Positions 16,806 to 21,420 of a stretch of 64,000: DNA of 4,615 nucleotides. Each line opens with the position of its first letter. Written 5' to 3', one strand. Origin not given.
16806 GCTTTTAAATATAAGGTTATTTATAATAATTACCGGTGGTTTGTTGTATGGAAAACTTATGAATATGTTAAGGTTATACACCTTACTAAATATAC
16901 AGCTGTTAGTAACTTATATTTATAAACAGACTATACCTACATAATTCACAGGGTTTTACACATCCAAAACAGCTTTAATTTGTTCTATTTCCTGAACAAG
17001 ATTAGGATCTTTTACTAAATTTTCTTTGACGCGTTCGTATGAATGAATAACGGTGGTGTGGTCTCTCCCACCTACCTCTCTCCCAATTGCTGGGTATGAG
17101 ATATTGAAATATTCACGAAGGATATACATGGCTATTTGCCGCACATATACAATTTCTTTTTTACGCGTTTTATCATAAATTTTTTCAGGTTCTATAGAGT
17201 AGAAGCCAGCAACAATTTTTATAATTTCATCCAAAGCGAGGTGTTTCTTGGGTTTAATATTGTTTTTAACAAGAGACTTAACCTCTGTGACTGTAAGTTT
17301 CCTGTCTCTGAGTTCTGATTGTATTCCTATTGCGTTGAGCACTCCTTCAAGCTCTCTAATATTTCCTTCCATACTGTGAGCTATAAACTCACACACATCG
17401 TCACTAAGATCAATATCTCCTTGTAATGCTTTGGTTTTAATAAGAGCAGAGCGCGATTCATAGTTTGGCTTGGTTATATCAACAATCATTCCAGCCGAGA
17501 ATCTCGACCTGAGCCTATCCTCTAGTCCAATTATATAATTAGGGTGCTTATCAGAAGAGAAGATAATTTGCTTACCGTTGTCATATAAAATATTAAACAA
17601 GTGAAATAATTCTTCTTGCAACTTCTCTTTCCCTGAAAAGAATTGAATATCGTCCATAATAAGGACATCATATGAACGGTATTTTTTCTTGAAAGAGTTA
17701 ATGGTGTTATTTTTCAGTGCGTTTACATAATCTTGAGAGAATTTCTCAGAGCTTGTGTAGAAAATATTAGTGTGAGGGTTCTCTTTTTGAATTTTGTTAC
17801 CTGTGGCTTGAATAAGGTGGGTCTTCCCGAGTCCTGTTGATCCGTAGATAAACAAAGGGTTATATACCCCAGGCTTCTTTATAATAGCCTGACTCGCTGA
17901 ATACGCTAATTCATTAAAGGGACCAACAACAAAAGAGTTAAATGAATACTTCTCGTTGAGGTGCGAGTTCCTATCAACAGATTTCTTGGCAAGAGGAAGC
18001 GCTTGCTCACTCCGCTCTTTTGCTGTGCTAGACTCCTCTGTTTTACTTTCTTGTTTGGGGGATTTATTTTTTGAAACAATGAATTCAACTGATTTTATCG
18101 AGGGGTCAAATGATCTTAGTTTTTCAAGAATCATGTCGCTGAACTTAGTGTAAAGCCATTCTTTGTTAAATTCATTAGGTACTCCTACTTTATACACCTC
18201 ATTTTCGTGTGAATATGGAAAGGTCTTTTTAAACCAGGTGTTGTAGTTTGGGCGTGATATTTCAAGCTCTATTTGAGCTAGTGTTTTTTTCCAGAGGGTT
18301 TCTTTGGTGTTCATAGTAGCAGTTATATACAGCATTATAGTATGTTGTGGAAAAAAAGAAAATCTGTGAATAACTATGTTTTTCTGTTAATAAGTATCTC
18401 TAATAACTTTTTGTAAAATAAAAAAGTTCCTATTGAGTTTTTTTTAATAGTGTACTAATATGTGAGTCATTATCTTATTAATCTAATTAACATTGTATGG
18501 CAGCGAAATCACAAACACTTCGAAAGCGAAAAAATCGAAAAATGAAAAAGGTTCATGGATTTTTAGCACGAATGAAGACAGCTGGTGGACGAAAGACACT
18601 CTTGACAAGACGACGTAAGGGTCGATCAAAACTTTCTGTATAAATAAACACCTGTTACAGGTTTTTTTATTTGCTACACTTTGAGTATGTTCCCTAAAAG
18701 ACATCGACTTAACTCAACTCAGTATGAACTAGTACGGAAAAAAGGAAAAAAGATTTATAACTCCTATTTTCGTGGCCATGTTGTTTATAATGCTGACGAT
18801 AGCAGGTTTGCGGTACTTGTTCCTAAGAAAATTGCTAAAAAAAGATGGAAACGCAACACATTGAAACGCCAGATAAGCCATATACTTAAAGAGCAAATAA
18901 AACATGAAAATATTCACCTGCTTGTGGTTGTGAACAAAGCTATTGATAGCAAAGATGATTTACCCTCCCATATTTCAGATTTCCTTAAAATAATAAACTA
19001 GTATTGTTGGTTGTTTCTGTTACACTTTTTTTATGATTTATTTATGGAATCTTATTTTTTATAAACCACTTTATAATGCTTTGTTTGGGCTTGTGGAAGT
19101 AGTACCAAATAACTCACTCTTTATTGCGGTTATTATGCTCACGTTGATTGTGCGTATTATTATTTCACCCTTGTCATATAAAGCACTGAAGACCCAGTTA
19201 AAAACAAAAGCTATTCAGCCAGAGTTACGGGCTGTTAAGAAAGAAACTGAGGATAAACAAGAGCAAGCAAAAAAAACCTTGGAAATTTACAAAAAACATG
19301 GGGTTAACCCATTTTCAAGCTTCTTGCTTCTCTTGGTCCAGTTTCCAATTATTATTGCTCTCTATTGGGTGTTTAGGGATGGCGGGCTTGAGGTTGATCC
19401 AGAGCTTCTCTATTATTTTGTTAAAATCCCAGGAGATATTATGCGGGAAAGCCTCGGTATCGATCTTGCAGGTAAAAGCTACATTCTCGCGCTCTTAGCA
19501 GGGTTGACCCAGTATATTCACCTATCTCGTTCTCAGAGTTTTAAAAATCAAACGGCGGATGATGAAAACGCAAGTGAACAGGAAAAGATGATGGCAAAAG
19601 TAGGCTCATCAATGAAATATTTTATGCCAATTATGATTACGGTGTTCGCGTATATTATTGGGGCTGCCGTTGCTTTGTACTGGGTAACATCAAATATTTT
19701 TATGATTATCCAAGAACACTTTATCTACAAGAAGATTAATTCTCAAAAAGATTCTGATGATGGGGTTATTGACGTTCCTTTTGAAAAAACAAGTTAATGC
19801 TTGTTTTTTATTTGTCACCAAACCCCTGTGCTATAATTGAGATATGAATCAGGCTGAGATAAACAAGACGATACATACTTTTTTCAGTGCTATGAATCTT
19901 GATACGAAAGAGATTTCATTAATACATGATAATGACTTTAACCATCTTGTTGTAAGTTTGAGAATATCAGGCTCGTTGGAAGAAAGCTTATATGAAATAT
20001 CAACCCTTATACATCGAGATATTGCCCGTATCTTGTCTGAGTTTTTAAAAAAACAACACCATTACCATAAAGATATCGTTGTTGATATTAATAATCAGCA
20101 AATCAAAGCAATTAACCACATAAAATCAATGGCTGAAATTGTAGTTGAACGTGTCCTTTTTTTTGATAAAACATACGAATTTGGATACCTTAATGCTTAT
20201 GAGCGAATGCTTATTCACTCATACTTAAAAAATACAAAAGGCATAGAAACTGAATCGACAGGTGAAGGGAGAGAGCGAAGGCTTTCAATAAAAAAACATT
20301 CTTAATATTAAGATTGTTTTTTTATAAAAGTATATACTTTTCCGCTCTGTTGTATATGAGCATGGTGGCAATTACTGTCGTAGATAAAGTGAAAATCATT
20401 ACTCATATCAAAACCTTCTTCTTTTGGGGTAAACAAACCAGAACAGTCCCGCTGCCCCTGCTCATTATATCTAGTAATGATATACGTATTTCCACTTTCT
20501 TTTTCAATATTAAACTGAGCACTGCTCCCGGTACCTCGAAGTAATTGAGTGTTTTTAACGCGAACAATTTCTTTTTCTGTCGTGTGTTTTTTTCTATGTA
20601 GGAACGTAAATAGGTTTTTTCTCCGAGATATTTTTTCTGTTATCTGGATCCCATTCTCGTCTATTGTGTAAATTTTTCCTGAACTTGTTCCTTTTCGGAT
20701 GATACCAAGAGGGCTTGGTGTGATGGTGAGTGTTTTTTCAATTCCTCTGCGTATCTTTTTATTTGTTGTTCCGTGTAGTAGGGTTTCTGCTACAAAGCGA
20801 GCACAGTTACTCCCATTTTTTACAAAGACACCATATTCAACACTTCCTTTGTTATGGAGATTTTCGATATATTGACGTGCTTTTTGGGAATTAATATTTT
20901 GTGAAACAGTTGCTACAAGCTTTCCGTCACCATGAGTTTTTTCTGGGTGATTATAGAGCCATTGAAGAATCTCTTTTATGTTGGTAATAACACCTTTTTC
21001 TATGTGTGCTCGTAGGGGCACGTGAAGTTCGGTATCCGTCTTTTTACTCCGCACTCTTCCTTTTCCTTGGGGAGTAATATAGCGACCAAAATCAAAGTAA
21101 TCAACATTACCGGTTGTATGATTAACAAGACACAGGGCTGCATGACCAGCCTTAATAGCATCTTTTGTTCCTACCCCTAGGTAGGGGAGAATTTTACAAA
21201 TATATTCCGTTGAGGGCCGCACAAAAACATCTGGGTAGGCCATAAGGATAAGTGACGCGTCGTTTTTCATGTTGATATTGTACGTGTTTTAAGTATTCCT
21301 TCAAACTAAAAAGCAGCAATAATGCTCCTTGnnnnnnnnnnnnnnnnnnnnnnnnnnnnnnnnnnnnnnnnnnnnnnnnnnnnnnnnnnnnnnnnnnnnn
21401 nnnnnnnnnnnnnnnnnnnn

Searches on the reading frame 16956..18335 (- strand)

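Call 7: search_protein_families(library=pfam, proteins=[window:16956-18335:-], max_evalue=0.01)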
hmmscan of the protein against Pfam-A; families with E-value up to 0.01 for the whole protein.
window:16956-18335:- (459 aa): 13 families
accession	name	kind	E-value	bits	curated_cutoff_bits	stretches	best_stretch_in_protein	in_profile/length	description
PF00308.24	Bac_DnaA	-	3e-64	216.5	23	1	126-286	1-162/162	Bacterial DnaA ATPAse domain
PF08299.17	Bac_DnaA_C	-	8.7e-27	93.4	31.5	1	369-436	2-69/69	Bacterial dnaA protein helix-turn-helix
PF11638.13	DnaA_N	-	3.9e-12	46.1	24.6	1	12-73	1-63/65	DnaA N-terminal domain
PF00004.35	AAA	-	1.7e-06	29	21.2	1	162-246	2-91/131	ATPase family associated with various cellular activities (AAA)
PF13401.12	AAA_22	-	2.4e-06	28.3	27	1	161-256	8-115/130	AAA domain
PF01695.23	IstB_IS21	-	2.8e-06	27.4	24.1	1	161-261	95-193/238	IstB-like ATP binding protein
PF13173.12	AAA_14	-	1e-05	26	27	1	159-258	3-94/129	AAA domain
PF01637.24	ATPase_2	-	1.1e-05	25.8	33.2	1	156-268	18-123/225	ATPase domain predominantly from Archaea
PF01443.25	Viral_helicase1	-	2.8e-05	24.5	21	1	163-231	3-69/228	Viral superfamily 1 RNA helicase core domain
PF22688.2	Hda_lid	-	0.00033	21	27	1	295-354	4-63/65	Hda, lid domain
PF00910.28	RNA_helicase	-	0.0016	19.3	21.5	0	162-236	2-64/105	RNA helicase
PF12775.13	AAA_7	-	0.0025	17.8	25.8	1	158-213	33-88/181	P-loop containing dynein motor region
PF24883.2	NPHP3_N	-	0.0028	18.3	24.8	1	154-231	18-95/164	Nephrocystin 3, N-terminal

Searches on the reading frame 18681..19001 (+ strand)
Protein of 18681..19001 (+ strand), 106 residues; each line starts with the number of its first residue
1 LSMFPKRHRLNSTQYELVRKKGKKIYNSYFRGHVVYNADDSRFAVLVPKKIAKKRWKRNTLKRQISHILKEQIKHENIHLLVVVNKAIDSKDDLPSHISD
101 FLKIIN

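Call 14: search_protein_families(library=pfam, proteins=[window:18681-19001:+], max_evalue=0.0001)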
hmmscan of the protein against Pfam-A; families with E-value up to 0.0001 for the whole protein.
window:18681-19001:+ (106 aa): 1 family
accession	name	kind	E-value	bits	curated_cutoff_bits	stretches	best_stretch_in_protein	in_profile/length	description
PF00825.24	Ribonuclease_P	-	2.7e-11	43.9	22.3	1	4-91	1-92/109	Ribonuclease P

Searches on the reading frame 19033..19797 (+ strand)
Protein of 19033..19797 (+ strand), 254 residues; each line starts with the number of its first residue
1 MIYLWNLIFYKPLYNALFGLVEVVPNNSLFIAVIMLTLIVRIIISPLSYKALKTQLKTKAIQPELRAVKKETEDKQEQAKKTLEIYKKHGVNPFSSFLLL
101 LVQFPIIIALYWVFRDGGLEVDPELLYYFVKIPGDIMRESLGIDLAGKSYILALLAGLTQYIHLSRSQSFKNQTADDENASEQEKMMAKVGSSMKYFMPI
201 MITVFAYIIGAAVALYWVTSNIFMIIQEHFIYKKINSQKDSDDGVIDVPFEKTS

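Call 14: search_protein_families(library=pfam, proteins=[window:19033-19797:+], max_evalue=0.0001)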
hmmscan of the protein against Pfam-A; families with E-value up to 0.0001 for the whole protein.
window:19033-19797:+ (254 aa): 1 family
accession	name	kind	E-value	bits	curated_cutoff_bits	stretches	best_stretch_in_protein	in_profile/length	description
PF02096.25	60KD_IMP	-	7.7e-43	146.7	35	1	31-233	3-163/163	60Kd inner membrane protein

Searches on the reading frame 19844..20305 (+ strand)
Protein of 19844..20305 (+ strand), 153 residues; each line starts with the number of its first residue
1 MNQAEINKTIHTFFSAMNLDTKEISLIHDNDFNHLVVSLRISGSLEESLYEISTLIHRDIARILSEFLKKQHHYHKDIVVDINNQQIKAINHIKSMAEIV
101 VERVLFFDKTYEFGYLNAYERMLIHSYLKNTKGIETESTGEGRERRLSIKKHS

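Call 14: search_protein_families(library=pfam, proteins=[window:19844-20305:+], max_evalue=0.0001)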
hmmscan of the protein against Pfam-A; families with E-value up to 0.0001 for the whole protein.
window:19844-20305:+ (153 aa): 1 family
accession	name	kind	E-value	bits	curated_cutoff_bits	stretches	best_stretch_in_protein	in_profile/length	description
PF01424.28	R3H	-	2.3e-12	47.2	26.8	1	93-151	3-60/60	R3H domain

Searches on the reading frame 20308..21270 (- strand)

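Call 14: search_protein_families(library=pfam, proteins=[window:20308-21270:-], max_evalue=0.0001)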
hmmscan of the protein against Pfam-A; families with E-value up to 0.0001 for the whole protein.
window:20308-21270:- (320 aa): 2 families
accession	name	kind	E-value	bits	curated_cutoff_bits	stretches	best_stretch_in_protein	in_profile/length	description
PF25218.1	TseH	-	6.3e-61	205.6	27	1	8-173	2-167/167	Type VI secretion system effector TseH-like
PF20405.4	DUF6695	-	1.1e-22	80.5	25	1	242-316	2-77/79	DUF6695 C-terminal domain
